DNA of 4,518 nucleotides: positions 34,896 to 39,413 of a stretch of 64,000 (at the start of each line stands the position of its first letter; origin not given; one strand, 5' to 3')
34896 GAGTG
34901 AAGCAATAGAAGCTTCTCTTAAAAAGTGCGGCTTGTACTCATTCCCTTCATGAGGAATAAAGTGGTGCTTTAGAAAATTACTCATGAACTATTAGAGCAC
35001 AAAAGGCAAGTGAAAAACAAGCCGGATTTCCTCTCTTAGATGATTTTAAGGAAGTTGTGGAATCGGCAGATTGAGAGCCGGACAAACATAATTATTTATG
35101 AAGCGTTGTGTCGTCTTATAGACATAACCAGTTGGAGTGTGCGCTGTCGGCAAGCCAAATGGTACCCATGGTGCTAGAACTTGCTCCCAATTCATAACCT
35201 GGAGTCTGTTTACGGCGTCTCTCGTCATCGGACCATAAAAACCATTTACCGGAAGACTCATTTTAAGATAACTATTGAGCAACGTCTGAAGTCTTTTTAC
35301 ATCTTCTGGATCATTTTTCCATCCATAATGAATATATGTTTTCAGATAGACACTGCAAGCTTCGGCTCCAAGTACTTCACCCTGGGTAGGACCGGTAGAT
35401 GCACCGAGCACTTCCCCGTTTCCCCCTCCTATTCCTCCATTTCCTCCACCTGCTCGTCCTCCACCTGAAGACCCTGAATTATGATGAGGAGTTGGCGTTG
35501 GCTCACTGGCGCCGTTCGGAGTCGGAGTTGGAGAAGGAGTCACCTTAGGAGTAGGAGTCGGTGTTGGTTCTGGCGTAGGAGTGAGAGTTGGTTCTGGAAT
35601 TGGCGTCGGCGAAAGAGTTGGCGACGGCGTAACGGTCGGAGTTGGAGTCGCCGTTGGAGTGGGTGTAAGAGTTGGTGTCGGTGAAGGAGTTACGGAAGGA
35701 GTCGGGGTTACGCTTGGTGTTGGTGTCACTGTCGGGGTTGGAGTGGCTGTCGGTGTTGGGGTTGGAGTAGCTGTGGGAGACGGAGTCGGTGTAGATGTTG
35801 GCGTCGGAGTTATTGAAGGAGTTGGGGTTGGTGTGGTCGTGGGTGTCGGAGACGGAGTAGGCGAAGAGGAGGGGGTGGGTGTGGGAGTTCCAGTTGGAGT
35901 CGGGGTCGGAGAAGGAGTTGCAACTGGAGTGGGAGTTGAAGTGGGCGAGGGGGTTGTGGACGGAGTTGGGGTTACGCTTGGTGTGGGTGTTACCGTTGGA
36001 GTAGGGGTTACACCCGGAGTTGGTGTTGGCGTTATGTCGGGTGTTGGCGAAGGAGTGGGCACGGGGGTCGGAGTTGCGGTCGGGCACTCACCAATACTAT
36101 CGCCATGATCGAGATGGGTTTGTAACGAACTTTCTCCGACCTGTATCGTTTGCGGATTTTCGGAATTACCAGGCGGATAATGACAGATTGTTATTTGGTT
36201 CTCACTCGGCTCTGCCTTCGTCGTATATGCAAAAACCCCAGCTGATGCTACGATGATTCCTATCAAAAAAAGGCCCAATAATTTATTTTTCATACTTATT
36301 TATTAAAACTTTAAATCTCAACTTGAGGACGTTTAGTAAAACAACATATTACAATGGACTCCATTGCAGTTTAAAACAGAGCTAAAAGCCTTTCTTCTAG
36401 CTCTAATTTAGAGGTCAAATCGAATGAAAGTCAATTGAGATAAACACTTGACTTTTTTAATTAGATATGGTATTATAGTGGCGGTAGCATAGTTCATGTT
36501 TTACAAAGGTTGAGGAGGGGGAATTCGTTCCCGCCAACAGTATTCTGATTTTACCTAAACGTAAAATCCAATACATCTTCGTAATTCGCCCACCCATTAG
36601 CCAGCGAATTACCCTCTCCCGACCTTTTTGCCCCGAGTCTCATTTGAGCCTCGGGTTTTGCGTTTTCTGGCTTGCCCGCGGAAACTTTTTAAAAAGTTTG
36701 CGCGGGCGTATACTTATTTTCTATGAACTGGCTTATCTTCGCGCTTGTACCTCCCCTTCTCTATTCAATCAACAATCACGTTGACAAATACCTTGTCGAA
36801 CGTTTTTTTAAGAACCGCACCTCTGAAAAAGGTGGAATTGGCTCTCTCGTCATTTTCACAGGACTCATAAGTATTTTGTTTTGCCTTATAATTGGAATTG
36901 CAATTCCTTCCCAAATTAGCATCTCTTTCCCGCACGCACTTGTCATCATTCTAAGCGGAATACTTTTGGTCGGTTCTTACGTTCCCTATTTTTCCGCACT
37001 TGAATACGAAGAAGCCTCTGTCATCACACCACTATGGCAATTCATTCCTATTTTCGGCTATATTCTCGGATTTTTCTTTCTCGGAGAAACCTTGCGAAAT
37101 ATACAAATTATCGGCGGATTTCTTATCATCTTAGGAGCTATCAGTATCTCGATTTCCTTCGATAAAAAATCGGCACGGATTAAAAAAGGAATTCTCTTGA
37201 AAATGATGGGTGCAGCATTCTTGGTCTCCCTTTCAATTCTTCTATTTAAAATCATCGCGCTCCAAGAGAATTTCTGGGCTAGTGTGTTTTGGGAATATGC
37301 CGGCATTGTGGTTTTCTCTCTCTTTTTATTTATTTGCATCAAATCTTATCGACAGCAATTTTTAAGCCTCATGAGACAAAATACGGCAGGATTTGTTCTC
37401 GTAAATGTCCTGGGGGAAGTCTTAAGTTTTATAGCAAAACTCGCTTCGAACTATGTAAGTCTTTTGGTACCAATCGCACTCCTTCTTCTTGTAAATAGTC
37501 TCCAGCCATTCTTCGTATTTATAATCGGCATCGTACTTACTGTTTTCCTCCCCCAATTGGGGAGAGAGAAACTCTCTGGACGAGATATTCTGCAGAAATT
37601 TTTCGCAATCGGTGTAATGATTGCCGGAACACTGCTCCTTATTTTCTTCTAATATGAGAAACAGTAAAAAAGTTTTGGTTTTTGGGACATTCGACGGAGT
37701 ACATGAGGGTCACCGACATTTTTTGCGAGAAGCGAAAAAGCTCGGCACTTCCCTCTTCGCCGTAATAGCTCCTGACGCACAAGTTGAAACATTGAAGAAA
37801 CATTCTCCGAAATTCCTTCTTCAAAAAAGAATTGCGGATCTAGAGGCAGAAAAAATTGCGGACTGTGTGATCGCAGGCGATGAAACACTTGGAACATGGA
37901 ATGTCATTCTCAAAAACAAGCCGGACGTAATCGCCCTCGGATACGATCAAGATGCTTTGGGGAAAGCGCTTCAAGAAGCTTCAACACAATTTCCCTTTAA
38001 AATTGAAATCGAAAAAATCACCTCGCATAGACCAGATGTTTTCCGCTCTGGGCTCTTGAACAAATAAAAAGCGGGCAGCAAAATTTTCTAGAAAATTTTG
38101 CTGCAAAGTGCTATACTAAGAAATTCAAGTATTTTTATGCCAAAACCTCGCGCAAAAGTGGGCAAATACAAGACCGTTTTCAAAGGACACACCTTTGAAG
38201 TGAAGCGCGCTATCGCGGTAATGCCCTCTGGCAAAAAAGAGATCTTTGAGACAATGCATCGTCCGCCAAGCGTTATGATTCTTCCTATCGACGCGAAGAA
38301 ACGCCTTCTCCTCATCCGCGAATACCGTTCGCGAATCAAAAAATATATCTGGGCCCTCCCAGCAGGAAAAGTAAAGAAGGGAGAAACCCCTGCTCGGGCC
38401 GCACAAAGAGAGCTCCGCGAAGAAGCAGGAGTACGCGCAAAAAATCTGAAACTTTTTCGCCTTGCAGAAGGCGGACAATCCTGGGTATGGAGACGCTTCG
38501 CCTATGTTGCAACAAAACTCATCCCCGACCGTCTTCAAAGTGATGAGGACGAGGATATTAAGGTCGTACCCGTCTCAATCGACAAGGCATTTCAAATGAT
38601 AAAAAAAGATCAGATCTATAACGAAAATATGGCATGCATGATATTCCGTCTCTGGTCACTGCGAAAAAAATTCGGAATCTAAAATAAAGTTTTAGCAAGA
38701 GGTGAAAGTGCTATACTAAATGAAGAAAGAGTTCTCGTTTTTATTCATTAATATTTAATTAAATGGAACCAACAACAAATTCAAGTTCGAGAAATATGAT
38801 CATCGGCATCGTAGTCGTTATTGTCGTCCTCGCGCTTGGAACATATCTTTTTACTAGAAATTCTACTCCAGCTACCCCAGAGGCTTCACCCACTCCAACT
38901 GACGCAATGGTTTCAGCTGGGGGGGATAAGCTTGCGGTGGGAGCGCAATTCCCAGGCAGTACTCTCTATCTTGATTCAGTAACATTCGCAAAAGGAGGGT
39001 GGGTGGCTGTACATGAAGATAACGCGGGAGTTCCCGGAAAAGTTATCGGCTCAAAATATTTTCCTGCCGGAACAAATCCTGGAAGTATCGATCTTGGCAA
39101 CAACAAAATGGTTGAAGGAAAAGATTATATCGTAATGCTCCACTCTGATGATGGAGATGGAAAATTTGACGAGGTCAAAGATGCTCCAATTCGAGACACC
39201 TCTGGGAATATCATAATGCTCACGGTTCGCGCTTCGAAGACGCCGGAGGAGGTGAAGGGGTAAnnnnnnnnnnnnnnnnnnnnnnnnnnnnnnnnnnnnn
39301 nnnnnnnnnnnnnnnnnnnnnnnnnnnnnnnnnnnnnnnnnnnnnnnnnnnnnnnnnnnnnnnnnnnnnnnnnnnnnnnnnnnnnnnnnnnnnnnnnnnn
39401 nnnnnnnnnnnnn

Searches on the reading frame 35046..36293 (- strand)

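Call 7: search_protein_families(library=pfam, proteins=[window:35046-36293:-], max_evalue=0.001)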
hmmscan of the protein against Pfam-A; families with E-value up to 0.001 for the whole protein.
window:35046-36293:- (415 aa): 1 family
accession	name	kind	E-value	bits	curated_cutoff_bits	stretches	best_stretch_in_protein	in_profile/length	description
PF01471.23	PG_binding_1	-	1.7e-05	25.3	23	1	330-365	3-38/57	Putative peptidoglycan binding domain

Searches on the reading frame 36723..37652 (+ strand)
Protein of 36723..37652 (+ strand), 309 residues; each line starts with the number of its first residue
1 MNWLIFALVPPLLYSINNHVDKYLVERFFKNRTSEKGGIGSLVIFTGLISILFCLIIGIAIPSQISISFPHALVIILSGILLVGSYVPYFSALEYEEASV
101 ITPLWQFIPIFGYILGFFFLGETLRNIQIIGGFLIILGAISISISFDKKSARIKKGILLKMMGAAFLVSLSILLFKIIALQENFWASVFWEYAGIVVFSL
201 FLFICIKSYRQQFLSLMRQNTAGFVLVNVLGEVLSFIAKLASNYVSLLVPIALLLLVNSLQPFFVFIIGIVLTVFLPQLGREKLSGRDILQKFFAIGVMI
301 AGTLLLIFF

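Call 8: search_protein_families(library=pfam, proteins=[window:36723-37652:+], max_evalue=0.001)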
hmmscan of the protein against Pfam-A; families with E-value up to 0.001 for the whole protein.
window:36723-37652:+ (309 aa): 2 families
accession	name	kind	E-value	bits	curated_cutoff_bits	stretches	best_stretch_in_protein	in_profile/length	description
PF00892.27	EamA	-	8.4e-12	46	28.2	1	36-143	27-134/135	EamA-like transporter family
PF05653.20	Mg_trans_NIPA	-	0.0001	22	26.2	1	76-180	52-158/295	Magnesium transporter NIPA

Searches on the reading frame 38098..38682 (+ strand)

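Call 42: search_protein_families(library=pfam, proteins=[window:38098-38682:+], max_evalue=0.001)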
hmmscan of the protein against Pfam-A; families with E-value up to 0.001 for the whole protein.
window:38098-38682:+ (194 aa): 1 family
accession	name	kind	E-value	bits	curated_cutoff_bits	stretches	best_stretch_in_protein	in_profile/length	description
PF00293.34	NUDIX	-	5.5e-19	68.9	21.1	1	55-164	2-118/134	NUDIX domain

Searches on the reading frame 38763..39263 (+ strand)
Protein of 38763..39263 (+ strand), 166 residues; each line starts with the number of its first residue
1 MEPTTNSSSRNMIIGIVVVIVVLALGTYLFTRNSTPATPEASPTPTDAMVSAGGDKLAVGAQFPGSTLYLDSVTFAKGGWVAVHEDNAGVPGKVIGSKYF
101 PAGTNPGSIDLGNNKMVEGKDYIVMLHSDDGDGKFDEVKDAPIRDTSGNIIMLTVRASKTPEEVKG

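Call 42: search_protein_families(library=pfam, proteins=[window:38763-39263:+], max_evalue=0.001)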
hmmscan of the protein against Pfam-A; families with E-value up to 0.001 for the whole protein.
window:38763-39263:+ (166 aa): 1 family
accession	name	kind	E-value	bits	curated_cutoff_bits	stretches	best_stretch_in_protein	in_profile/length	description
PF23951.1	DUF7282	-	2.3e-13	50.7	27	1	62-154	9-108/112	Domain of unknown function (DUF7282)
